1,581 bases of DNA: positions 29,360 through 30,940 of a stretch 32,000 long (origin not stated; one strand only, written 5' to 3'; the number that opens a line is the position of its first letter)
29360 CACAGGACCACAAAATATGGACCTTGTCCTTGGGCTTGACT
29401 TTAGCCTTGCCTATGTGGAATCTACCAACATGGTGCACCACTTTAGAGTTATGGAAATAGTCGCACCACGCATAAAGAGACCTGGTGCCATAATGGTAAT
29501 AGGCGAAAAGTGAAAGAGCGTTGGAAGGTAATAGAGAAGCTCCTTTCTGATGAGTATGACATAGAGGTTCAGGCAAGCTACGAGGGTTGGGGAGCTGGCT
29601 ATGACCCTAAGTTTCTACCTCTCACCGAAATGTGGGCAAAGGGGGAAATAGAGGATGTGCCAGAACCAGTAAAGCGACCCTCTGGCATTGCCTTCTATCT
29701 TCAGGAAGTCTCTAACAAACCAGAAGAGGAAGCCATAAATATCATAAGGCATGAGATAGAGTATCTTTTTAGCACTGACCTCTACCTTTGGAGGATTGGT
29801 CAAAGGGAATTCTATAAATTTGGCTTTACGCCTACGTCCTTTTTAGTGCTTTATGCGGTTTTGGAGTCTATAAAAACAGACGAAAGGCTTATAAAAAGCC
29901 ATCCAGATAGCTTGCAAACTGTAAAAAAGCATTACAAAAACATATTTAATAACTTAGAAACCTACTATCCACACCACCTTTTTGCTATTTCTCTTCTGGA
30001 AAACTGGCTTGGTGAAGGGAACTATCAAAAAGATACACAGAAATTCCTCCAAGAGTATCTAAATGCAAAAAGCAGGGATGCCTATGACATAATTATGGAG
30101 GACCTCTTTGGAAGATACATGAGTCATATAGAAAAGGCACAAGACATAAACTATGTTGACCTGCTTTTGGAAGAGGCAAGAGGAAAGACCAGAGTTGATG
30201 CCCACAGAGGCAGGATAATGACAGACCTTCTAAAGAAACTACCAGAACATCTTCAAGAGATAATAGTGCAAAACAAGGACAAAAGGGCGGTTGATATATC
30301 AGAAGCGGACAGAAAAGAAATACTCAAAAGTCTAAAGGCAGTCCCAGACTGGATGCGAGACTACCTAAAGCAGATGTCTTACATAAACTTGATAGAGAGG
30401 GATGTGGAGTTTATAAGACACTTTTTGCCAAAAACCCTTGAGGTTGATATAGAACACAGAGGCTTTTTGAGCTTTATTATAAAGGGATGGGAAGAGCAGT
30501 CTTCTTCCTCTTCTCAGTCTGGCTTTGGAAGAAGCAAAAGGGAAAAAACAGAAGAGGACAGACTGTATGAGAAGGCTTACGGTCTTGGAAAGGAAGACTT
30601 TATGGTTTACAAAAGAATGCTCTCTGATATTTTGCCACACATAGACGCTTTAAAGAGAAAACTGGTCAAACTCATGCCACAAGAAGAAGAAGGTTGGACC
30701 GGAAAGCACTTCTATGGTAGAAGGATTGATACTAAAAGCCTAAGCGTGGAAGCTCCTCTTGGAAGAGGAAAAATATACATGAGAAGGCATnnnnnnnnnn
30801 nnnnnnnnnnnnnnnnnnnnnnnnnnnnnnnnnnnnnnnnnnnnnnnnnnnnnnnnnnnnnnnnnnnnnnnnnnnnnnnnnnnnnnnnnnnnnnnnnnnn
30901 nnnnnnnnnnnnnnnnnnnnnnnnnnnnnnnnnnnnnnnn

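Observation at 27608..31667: Encapsulin shell gene with no canonical cargo, flanked instead by a GGR-like flavoprotein and a translationally coupled VWA/MIDAS protein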

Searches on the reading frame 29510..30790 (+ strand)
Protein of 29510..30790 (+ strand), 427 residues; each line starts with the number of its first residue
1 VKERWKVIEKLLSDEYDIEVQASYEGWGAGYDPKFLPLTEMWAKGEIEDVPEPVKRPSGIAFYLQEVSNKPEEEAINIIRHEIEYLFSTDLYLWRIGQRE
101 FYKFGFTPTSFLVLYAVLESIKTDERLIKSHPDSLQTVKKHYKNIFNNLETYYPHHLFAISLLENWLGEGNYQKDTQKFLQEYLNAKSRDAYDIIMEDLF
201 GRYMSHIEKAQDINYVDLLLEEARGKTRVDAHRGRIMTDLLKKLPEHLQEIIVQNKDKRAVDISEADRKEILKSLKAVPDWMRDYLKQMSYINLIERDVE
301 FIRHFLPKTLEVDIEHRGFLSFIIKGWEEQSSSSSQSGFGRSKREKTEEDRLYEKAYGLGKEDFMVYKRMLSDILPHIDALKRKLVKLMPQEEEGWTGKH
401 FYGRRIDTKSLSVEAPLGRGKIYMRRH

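Call 52: search_protein_families(library=pfam, proteins=[window:29510-30790:+], max_evalue=10)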
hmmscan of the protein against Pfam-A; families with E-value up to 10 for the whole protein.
window:29510-30790:+ (427 aa): 2 families
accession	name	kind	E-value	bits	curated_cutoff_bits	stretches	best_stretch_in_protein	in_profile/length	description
PF09340.15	NuA4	-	0.068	13.5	25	1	323-353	40-70/78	Histone acetyltransferase subunit NuA4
PF14973.11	TINF2_N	-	0.22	12.3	29.4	1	173-210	104-141/149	TERF1-interacting nuclear factor 2 N-terminus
